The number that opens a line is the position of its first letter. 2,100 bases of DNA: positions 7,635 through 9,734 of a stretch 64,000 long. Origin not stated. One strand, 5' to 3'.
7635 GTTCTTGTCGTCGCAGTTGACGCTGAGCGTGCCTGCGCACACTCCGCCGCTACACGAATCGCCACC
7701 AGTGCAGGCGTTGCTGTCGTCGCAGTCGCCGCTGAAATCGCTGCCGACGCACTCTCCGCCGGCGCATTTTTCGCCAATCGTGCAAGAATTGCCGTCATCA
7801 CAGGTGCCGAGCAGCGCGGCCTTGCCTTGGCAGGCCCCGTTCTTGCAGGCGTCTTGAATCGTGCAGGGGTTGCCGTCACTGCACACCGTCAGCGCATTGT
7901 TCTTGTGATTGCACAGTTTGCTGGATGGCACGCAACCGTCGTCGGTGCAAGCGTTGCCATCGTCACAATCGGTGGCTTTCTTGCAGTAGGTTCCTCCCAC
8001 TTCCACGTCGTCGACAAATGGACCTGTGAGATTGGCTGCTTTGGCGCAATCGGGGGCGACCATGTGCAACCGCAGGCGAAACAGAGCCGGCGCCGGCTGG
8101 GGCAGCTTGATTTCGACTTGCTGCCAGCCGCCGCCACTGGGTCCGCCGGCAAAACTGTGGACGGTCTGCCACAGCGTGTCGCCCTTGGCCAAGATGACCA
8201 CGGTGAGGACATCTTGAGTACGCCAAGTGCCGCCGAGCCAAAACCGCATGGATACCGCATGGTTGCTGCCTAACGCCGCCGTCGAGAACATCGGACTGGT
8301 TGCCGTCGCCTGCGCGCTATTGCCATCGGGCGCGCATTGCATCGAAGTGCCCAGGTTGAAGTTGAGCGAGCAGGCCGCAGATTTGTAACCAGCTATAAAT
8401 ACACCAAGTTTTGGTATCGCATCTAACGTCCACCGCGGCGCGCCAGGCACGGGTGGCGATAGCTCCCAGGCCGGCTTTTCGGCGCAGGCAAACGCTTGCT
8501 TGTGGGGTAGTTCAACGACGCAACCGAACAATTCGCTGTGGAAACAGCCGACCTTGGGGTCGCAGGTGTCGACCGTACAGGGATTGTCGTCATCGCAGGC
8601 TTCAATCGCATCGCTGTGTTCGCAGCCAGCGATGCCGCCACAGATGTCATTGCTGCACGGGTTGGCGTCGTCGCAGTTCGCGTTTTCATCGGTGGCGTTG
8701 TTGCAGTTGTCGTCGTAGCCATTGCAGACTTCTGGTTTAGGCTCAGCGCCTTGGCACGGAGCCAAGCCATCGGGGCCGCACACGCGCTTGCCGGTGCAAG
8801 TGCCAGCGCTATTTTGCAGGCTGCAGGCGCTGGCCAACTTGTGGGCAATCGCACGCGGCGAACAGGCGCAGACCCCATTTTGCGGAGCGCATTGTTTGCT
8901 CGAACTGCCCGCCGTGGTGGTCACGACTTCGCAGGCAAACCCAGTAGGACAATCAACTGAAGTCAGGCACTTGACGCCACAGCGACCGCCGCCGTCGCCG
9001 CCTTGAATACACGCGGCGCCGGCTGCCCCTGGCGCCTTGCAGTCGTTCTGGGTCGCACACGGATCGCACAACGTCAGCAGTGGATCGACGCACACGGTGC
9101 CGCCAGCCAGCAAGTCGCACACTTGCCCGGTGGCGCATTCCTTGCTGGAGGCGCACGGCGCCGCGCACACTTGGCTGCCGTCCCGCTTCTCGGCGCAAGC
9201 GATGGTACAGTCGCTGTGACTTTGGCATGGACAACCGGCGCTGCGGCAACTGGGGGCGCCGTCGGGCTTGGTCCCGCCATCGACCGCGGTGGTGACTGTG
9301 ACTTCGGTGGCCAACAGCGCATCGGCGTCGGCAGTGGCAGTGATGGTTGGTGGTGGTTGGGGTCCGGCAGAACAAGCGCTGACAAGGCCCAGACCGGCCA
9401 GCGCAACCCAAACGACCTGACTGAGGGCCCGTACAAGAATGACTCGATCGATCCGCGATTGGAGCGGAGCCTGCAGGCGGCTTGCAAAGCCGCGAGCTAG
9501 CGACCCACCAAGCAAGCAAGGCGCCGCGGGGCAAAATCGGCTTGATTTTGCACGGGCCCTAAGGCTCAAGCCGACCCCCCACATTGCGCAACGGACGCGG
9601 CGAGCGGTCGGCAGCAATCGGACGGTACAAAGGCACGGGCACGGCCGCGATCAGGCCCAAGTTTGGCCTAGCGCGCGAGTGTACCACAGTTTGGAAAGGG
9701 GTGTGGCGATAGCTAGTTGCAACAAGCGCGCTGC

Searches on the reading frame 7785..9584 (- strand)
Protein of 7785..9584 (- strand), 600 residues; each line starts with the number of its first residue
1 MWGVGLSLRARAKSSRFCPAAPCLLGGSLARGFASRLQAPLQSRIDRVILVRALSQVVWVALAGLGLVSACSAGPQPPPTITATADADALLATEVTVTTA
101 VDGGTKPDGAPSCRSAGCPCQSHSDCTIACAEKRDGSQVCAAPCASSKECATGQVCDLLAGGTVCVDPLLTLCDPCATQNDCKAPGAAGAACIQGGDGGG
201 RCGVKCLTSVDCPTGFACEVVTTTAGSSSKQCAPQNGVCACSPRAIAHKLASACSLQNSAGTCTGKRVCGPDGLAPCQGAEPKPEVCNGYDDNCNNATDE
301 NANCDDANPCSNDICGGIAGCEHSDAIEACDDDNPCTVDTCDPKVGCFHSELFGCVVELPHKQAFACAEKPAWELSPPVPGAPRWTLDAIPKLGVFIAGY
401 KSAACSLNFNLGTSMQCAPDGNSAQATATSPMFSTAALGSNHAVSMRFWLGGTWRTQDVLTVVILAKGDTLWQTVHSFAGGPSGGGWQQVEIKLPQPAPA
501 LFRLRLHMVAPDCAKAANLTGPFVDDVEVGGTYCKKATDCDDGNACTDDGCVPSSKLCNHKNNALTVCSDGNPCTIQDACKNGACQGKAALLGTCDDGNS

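Call 57: search_protein_representatives(protein=window:7785-9584:-)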
Query: 600 residues. Proteins with E-value up to 0.001 (for the whole library): 4288; up to 1e-10: 2191; up to 1e-30: 369. The best 150 are listed.
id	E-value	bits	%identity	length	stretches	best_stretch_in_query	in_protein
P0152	1.1e-269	912.9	42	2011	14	97-599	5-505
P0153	5.2e-167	573.7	39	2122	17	328-588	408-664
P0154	8.3e-164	563.1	38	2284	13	329-588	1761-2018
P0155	8.8e-143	493.6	36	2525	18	298-589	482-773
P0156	3.7e-141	488.3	38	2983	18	300-585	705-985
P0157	1.5e-133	463.1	38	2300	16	303-558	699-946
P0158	2.2e-133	462.6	39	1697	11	97-345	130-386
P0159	5.9e-133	461.1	41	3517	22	330-588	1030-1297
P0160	7.1e-120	417.9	38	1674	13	302-588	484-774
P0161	8.4e-115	401.2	39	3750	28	328-561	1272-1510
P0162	3.8e-112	392.4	38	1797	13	329-599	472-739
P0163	2.5e-107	376.5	50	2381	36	537-589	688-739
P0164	5.8e-107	375.3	37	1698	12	330-588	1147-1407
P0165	2.0e-101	357.0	37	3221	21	74-301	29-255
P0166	3.4e-101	356.2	36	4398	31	101-302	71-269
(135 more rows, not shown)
